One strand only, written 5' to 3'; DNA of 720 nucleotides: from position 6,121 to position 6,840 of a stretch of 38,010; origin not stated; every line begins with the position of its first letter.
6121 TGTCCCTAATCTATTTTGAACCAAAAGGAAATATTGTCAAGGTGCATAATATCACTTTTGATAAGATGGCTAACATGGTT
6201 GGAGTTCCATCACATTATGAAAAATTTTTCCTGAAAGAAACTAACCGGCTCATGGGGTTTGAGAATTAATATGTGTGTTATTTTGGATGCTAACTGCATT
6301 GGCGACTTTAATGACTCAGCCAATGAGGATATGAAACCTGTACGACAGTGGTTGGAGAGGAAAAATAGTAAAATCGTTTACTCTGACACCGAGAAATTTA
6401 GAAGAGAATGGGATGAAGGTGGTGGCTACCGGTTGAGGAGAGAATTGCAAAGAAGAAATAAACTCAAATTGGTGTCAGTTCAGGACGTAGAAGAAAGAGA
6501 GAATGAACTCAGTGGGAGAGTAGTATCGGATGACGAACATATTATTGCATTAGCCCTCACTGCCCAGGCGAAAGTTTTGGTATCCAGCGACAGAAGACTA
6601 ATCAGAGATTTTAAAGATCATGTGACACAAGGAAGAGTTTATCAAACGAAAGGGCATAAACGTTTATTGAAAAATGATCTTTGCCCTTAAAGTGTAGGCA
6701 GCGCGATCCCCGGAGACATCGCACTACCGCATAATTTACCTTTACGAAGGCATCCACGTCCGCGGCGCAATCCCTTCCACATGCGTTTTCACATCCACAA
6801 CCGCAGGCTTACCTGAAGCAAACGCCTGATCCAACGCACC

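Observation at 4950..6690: A/T-rich, REP-bounded two-gene module: an ABC/AAA_21-type ATPase coupled to a PIN-like protein, a candidate uncharacterised defence or abortive-infection system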

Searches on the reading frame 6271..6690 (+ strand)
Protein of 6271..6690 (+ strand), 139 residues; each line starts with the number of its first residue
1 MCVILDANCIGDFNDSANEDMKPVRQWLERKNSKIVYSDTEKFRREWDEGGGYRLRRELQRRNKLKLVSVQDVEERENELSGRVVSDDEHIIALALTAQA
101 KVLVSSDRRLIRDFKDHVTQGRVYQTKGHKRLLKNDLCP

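Call 3: search_protein_families(library=pfam, proteins=[window:6271-6687:+], max_evalue=1)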
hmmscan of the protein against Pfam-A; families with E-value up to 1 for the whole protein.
window:6271-6687:+ (139 aa): 4 families
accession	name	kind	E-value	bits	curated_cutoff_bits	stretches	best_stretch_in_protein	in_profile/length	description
PF01850.27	PIN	-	0.00035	21.6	23.6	1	3-112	1-116/120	PIN domain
PF13470.12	PIN_3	-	0.01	17.1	27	1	72-109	72-115/115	PIN domain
PF21630.2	Q4D059-like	-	0.062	13.4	27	1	8-32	23-47/80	Hypothetical protein Q4D059-like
PF12341.14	Mcl1_mid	-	0.21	11.4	31.5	1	85-128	100-142/291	Minichromosome loss protein, Mcl1, middle region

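Call 4: search_protein_families(library=padloc, proteins=[window:6271-6687:+], max_evalue=1)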
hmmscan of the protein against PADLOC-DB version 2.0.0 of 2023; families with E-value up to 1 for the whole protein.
window:6271-6687:+ (139 aa): 0 families

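Call 5: search_protein_families(library=ncbifam, proteins=[window:6271-6687:+], max_evalue=1)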
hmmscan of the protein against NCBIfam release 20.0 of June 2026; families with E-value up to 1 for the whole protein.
window:6271-6687:+ (139 aa): 0 families

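Call 7: find_homologous_proteins(query=window:6271-6687:+, max_evalue=0.001)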
Query window:6271-6687:+ (139 aa): 308 proteins with E <= 0.001 among 321 candidates; the best 120 are listed.
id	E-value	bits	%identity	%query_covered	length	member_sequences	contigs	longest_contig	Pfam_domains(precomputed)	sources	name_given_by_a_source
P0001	1.9e-86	305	100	100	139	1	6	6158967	-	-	-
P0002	4.9e-86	303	99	100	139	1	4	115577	-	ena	-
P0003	7.1e-86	303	99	100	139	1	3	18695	-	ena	-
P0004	8.9e-86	303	99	100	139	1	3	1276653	-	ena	-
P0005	1.8e-85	302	99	100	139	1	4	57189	-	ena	-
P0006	1.8e-85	302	99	100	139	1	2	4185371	-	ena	-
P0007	2.3e-85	301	99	100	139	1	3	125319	-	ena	-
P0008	3.3e-85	301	99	100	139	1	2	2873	-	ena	-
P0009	8.5e-85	299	99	100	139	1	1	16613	-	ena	-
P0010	8.9e-74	264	96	91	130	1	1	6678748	-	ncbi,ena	-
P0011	8.8e-73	261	81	100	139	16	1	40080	-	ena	-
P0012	3.0e-71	256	81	100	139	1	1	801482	-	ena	-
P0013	1.4e-70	253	81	100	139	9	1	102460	-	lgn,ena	-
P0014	1.0e-69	251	97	86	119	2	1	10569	-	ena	-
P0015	6.2e-69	248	80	100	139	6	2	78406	-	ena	-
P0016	5.2e-63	229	73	100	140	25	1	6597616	-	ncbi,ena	-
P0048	8.1e-50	186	62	100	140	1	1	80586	-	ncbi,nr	ncbi:hypothetical protein C6502_07745 [Candidatus Poribacteria bacterium]|nr:MAG: hypothetical prote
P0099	7.4e-44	167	59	99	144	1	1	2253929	-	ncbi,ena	-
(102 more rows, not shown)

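Call 8: find_encoding_contigs(protein=P0016, flank=6000, max_places=3)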
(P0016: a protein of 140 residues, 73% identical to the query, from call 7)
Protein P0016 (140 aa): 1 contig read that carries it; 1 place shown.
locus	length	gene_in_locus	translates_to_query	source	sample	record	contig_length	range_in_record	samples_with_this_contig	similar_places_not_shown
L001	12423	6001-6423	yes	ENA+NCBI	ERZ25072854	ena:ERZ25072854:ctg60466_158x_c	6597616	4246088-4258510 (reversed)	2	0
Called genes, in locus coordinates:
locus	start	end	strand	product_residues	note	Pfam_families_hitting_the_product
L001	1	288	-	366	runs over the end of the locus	PF01385:OrfB_IS605, PF07282:Cas12f1-like_TNB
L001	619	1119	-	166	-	-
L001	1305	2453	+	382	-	PF01609:DDE_Tnp_1 (weak)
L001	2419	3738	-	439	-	-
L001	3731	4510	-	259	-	PF00005:ABC_tran, PF13304:AAA_21 (weak)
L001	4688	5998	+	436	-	PF13175:AAA_15, PF13476:AAA_23, PF13304:AAA_21, PF13175:AAA_15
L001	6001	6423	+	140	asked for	-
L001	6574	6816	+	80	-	-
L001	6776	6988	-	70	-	-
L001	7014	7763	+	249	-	PF21959:DUF6923 (faint), PF24684:Vgb_lyase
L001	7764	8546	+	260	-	PF21948:LplA-B_cat, PF03099:BPL_LplA_LipB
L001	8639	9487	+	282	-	PF05721:PhyH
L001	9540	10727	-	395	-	PF02746:MR_MLE_N, PF13378:MR_MLE_C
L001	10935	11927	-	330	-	PF01408:GFO_IDH_MocA, PF02894:GFO_IDH_MocA_C (weak), PF22725:GFO_IDH_MocA_C3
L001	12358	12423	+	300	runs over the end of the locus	PF13433:Peripla_BP_5, PF13458:Peripla_BP_6, PF01094:ANF_receptor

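Call 9: find_encoding_contigs(protein=P0048, flank=6000, max_places=3)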
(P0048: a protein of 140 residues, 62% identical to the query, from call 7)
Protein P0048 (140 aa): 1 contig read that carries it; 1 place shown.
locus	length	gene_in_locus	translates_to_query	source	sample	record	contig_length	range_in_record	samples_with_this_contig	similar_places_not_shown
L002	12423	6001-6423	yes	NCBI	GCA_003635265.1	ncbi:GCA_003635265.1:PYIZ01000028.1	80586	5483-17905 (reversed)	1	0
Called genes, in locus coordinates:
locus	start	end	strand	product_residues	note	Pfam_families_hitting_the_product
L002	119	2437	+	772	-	PF06452:CBM9_1, PF19313:DUF5916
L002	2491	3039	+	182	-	PF05685:Uma2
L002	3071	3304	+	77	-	-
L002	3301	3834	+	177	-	PF02870:Methyltransf_1N (weak), PF01035:DNA_binding_1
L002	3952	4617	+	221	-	-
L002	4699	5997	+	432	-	PF13304:AAA_21, PF13175:AAA_15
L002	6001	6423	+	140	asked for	-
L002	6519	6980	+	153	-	PF01475:FUR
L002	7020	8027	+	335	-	PF16884:ADH_N_2, PF00107:ADH_zinc_N, PF13602:ADH_zinc_N_2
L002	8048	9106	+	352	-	PF01408:GFO_IDH_MocA, PF02894:GFO_IDH_MocA_C, PF22725:GFO_IDH_MocA_C3 (faint)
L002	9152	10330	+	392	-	PF00155:Aminotran_1_2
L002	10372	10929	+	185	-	PF01757:Acyl_transf_3, PF04235:DUF418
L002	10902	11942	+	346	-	-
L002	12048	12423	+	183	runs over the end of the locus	PF08534:Redoxin, PF00578:AhpC-TSA, PF00085:Thioredoxin, PF13905:Thioredoxin_8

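Call 10: find_encoding_contigs(protein=P0099, flank=6000, max_places=3)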
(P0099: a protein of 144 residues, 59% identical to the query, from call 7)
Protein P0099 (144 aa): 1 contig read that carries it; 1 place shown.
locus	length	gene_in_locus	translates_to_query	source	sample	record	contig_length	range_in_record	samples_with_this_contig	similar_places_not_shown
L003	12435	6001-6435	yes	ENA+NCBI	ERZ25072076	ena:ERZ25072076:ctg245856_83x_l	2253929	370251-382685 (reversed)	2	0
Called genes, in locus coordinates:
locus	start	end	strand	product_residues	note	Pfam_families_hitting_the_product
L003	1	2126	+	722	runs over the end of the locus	PF13588:HSDR_N_2, PF02384:N6_Mtase, PF07669:Eco57I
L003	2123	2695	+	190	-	PF13643:DUF4145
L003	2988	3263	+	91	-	PF13643:DUF4145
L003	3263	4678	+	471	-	PF01420:Methylase_S (weak)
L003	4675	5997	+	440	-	PF13175:AAA_15, PF13476:AAA_23 (faint), PF13304:AAA_21, PF13175:AAA_15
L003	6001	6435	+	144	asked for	-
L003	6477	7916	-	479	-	PF04932:Wzy_C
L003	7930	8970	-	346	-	PF02706:Wzz (weak)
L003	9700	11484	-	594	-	PF00091:Tubulin, PF12327:FtsZ_C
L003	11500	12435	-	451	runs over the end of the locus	PF14450:FtsA (weak), PF02491:SHS2_FTSA, PF06723:MreB_Mbl, PF06277:EutA (weak), PF14450:FtsA, PF11104:PilM_2 (weak)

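Call 12: find_encoding_contigs(protein=window:6271-6690:+, flank=3000, max_places=6)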
Protein window:6271-6690:+ (139 aa): 6 contigs read that carry it; 6 places shown.
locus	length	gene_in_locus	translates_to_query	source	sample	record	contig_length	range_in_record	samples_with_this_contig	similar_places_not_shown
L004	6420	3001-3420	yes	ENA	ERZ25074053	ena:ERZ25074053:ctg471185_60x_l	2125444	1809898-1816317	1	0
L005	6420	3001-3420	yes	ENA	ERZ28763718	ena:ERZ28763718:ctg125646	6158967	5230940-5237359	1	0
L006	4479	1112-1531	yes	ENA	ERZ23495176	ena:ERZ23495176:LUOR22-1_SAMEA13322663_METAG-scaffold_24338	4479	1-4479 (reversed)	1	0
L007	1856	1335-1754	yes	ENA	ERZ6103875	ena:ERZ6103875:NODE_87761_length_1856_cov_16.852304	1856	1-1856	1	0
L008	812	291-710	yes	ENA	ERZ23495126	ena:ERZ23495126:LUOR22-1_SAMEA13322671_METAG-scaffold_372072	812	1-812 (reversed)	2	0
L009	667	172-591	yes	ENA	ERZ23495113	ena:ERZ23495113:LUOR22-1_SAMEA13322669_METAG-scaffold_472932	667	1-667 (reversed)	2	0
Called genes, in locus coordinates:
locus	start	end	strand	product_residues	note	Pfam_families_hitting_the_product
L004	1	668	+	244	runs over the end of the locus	-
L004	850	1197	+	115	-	-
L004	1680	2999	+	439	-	PF13175:AAA_15, PF13476:AAA_23 (weak), PF13304:AAA_21, PF13175:AAA_15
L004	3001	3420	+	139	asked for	-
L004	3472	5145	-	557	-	PF02776:TPP_enzyme_N, PF00205:TPP_enzyme_M, PF02775:TPP_enzyme_C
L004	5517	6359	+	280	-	PF13385:Laminin_G_3, PF02210:Laminin_G_2 (weak)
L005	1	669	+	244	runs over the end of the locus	-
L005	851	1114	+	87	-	-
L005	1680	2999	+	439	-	PF13175:AAA_15, PF13476:AAA_23 (weak), PF13304:AAA_21 (weak), PF13175:AAA_15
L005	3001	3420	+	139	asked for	-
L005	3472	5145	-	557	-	PF02776:TPP_enzyme_N, PF00205:TPP_enzyme_M, PF02775:TPP_enzyme_C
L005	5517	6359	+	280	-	PF13385:Laminin_G_3, PF02210:Laminin_G_2 (weak)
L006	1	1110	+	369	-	?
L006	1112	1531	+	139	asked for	-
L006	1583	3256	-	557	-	PF02776:TPP_enzyme_N, PF00205:TPP_enzyme_M, PF02775:TPP_enzyme_C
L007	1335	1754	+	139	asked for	-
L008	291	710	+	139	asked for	-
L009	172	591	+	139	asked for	-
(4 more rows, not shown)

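Call 21: search_solved_structures(query=A1, max_evalue=10, show_alignments=2)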
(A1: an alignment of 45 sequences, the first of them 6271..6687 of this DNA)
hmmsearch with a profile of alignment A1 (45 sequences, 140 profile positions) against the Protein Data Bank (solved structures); distinct sequences matched with E-value up to 10: 10.
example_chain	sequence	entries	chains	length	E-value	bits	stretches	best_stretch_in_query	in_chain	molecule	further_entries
6f1t_X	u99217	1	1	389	0.088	16.1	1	17-134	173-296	BICD family-like cargo adapter 1,BICD family-like cargo adapter 1,BICD family-like cargo a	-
6f1t_x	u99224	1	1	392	0.092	16.1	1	17-135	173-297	BICD family-like cargo adapter 1,BICD family-like cargo adapter 1,BICD family-like cargo a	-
6znm_X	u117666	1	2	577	0.18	15.1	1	17-134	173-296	BICD family-like cargo adapter 1,BICD family-like cargo adapter 1,BICDR1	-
8ojj_A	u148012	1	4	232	0.47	13.8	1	6-75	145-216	DNA replication protein DnaD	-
7cpv_Ll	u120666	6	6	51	0.93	12.8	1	10-43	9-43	Ribosomal protein L39-like | 60S ribosomal protein L39-like | Large ribosomal subunit protein eL39-like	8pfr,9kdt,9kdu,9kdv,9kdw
9ru8_Ll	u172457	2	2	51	1.1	12.6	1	10-49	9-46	Large ribosomal subunit protein eL39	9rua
8ure_A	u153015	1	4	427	1.1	12.5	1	74-117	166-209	sr312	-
6t69_A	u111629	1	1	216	3.1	11.1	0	24-51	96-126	Membrane occupation and recognition nexus protein MORN1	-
6t6q_AAA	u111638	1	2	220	4.2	10.7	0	24-51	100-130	Membrane occupation and recognition nexus protein MORN1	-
6f1u_X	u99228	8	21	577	8.9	9.6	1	17-134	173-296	BICD family-like cargo adapter 1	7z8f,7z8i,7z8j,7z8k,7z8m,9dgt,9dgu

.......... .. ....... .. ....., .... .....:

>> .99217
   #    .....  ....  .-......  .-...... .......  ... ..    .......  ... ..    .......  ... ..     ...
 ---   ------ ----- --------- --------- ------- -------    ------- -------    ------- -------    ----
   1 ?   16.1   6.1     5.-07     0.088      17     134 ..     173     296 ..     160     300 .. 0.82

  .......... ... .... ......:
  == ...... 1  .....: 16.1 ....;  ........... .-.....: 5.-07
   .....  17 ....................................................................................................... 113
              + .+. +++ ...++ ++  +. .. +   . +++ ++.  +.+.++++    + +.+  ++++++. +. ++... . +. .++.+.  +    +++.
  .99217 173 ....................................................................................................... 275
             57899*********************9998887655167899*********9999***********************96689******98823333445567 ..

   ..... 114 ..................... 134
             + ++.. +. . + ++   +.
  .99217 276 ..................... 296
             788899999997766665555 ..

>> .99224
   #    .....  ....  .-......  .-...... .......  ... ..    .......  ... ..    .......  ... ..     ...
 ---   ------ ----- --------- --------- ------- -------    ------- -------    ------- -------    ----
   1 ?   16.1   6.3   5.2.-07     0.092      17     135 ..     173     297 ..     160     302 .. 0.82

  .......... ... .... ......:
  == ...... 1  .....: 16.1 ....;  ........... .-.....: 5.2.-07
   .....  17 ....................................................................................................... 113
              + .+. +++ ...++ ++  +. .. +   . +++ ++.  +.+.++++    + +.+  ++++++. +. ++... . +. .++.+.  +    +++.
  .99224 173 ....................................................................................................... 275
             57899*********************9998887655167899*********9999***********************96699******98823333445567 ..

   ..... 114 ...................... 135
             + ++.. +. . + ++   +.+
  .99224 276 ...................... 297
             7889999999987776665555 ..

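Call 30: find_related_loci(query=A1, collection=genome_contigs, flank=8000)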
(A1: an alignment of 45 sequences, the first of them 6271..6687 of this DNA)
Query A1 (139 aa) in genome_contigs; peptide patterns used: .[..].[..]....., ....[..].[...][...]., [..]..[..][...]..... (x = any residue, [..] = any of these).
316 stretches matched a pattern; 217 encode a relative of the query (tblastn E <= 1e-3); the best 80 are kept; 80 distinct loci.
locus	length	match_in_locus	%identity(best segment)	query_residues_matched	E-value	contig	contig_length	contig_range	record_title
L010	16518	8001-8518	96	1-139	7e-79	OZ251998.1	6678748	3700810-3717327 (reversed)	MAG: Candidatus Poribacteria bacterium isolate 8f110123-501e-42ad-9d55-583bbc997c7d genome assembly, chromosome: 1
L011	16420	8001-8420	71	1-139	9e-68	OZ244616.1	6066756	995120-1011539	MAG: Candidatus Poribacteria bacterium isolate e5250d40-67f0-410b-965f-0d198546f1b0 genome assembly, chromosome: 1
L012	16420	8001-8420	66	1-139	2e-62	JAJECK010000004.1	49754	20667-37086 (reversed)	MAG: Candidatus Poribacteria bacterium isolate jk18xAbins.19 k141_1113326, whole genome shotgun sequence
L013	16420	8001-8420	66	1-139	1e-60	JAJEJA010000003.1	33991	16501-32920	MAG: Candidatus Poribacteria bacterium isolate p16x63bins.62 k141_830452, whole genome shotgun sequence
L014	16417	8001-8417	64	1-139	1e-58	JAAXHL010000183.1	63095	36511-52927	MAG: Candidatus Poribacteria bacterium isolate Plut_88888 unfiltered_Plut_88888_genomic_contig_148912, whole genome shot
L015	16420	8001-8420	67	1-139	7e-59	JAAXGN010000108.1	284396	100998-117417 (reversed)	MAG: Candidatus Poribacteria bacterium isolate Plut_88864 filtered_Plut_88864_genomic_contig_1893, whole genome shotgun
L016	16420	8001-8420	65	1-139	5e-58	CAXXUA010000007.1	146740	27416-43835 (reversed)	MAG: Candidatus Poribacteria bacterium isolate 64057701-0cd0-4337-b80b-d127c366c46f genome assembly, contig: contig_7, w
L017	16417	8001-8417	64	1-139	2e-56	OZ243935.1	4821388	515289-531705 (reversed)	MAG: Candidatus Poribacteria bacterium isolate 04a31957-9a65-48c7-867d-416cbb8de8da genome assembly, chromosome: 1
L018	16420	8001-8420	62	1-139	4e-56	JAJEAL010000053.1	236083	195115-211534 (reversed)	MAG: Candidatus Poribacteria bacterium isolate jk18x7bins.5 k141_252788, whole genome shotgun sequence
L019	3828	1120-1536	63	1-139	1e-55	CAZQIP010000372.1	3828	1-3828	MAG TPA_asm: uncultured bacterium isolate SRP338948_co1_32 genome assembly, contig: k141_81440, whole genome shotgun seq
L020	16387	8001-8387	65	1-129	1e-55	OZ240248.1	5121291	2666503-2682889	MAG: Candidatus Poribacteria bacterium isolate b8ffb888-6308-4f48-b550-e0c295cc777e genome assembly, chromosome: 1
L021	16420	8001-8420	62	1-139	2e-55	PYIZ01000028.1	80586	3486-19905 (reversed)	MAG: Candidatus Poribacteria bacterium isolate PCPOR2b Ga0206366_128, whole genome shotgun sequence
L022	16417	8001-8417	64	1-139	9e-55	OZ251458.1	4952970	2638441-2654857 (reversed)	MAG: Candidatus Latescibacterota bacterium isolate 0d485872-e18d-4011-b7de-a34ce824adf8 genome assembly, chromosome: 1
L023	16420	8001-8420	61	1-139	2e-54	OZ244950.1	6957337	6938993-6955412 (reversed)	MAG: Candidatus Poribacteria bacterium isolate 1741874c-865a-47cd-958f-7fa2b3d0eca7 genome assembly, chromosome: 1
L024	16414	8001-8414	60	1-139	3e-53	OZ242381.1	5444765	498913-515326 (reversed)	MAG: Candidatus Poribacteria bacterium isolate 80d8d026-9b84-4ba5-a38a-fc23128cda22 genome assembly, chromosome: 1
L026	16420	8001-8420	58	1-139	3e-51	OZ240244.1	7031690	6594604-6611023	MAG: Candidatus Poribacteria bacterium isolate 530b1872-db39-4376-9dde-5bfc35f27194 genome assembly, chromosome: 1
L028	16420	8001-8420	59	1-138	2e-48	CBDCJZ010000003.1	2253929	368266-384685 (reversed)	MAG: Owenweeksia sp. isolate f8187700-885a-4c7d-bf95-be855aac6960 genome assembly, contig: contig_3, whole genome shotgu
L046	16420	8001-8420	54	1-139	2e-43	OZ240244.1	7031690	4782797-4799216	MAG: Candidatus Poribacteria bacterium isolate 530b1872-db39-4376-9dde-5bfc35f27194 genome assembly, chromosome: 1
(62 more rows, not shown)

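Call 31: predict_structure(alignment_id=A1)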
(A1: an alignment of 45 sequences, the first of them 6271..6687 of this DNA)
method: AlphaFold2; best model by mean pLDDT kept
length: 139 residues; sequences in the alignment: 45
mean_pLDDT: 93.8   pTM: 0.87
mean pLDDT of the five models: 93.8, 91.7, 90.6, 89.8, 82.9
residues with pLDDT >= 90: 126; 70-90: 12; 50-70: 1; < 50: 0
segments of 3 or more residues with pLDDT < 50: none
pLDDT, mean of each block of 10 residues (from residue 1): 95 96 95 94 95 95 96 96 92 95 96 93 95 82
secondary structure, 60 per line:
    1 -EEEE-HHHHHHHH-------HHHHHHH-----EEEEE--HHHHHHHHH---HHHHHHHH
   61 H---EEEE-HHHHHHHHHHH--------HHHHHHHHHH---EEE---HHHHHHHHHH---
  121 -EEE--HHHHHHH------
elements in order: E2-5 H7-14 H22-28 E34-38 H41-49 H53-61 E65-68 H70-80 H89-98 E102-104 H108-117 E122-124 H127-133

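Call 35: fold_search(model_id=the predicted structure, library=pdb)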
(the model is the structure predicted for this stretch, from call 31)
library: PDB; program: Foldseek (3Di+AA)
matches with E <= 10: 704; with E <= 0.001: 1
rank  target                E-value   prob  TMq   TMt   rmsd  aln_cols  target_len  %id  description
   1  5x3t_B                6.7e-04  1.00  0.58  0.59   4.3       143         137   17  VapBC from Mycobacterium tuberculosis (released 2017-06-07)
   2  7by2_B                3.4e-03  1.00  0.49  0.54   4.4       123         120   20  Toxin-antitoxin complex from Klebsiella pneumoniae (released 2021-04-28)
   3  7by3_B                3.6e-03  1.00  0.53  0.58   4.5       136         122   18  Toxin-antitoxin complex from klebsiella pneumoniae (released 2021-04-28)
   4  2fe1                  3.9e-03  1.00  0.52  0.55   6.7       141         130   18  Crystal Structure of PAE0151 from Pyrobaculum aerophilum (released 2005-12-27)
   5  5h4g_B                8.2e-03  1.00  0.65  0.65   3.9       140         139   10  Structure of PIN-domain protein (VapC4 toxin) from Pyrococcus horikoshii determined at 1.77 A resolution (released 2016-11-23)
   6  1v8p_F                9.9e-03  0.97  0.50  0.49   4.9       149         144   15  Crystal structure of PAE2754 from Pyrobaculum aerophilum (released 2004-02-10)
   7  5ecw_A                1.4e-02  0.94  0.43  0.45   6.7       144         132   16  Structure of the Shigella flexneri VapC mutant D7A (released 2016-02-17)
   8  8wmm_G                1.5e-02  0.99  0.57  0.59   4.5       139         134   12  Structure of CbCas9-PcrIIC1 complex bound to 28-bp DNA substrate (20-nt complementary) (released 2024-06-05)
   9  1v8p_C                1.5e-02  0.96  0.49  0.50   5.4       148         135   15  Crystal structure of PAE2754 from Pyrobaculum aerophilum (released 2004-02-10)
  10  3h87_A                2.0e-02  0.99  0.59  0.60   4.4       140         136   17  Rv0301 Rv0300 Toxin Antitoxin Complex from Mycobacterium tuberculosis (released 2009-05-05)
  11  1v8o_F                2.1e-02  0.91  0.48  0.50   4.8       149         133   15  Crystal Structure of PAE2754 from Pyrobaculum aerophilum (released 2004-02-10)
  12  1v8o_B                2.2e-02  0.91  0.48  0.50   4.8       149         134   15  Crystal Structure of PAE2754 from Pyrobaculum aerophilum (released 2004-02-10)
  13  1v8o_A                2.5e-02  0.84  0.46  0.48   5.9       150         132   15  Crystal Structure of PAE2754 from Pyrobaculum aerophilum (released 2004-02-10)
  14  9c5w_B                3.3e-02  0.91  0.49  0.44   8.6       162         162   11  Crystal structure of cyclodehydratase RohQ in complex with imidazole (released 2025-07-23)
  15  8kd9_K                3.7e-02  0.89  0.51  0.41  11.5       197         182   14  Cryo-EM structure of Aquifex aeolicus minimal protein-only RNase P (HARP) in complex with pre-tRNAs (released 2024-08-14)
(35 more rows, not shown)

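Call 51: search_protein_families(library=pfam, alignment_id=A1, max_evalue=0.01)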
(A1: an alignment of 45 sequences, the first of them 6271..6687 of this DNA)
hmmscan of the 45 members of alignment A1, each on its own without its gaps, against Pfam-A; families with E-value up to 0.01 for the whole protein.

A. member 1, window:6271-6687:+ (139 aa): 1 family
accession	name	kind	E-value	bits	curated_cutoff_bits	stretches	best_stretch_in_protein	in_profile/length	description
PF01850.27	PIN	-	0.00035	21.6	23.6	1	3-112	1-116/120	PIN domain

B. families by the number of members that match (of 45 scanned): 2 families
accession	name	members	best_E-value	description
PF01850.27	PIN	8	0.00035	PIN domain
PF14367.12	DUF4411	8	0.00092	Domain of unknown function (DUF4411)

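Call 52: search_dna_similar(query=window:6271-6687:+, collection=phages, mode=protein, max_evalue=0.001)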
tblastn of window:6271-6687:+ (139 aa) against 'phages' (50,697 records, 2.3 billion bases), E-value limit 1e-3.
No match.

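Call 53: search_dna_similar(query=window:6271-6687:+, collection=plasmids, mode=protein, max_evalue=0.001)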
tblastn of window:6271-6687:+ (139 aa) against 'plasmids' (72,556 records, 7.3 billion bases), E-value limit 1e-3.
No match.
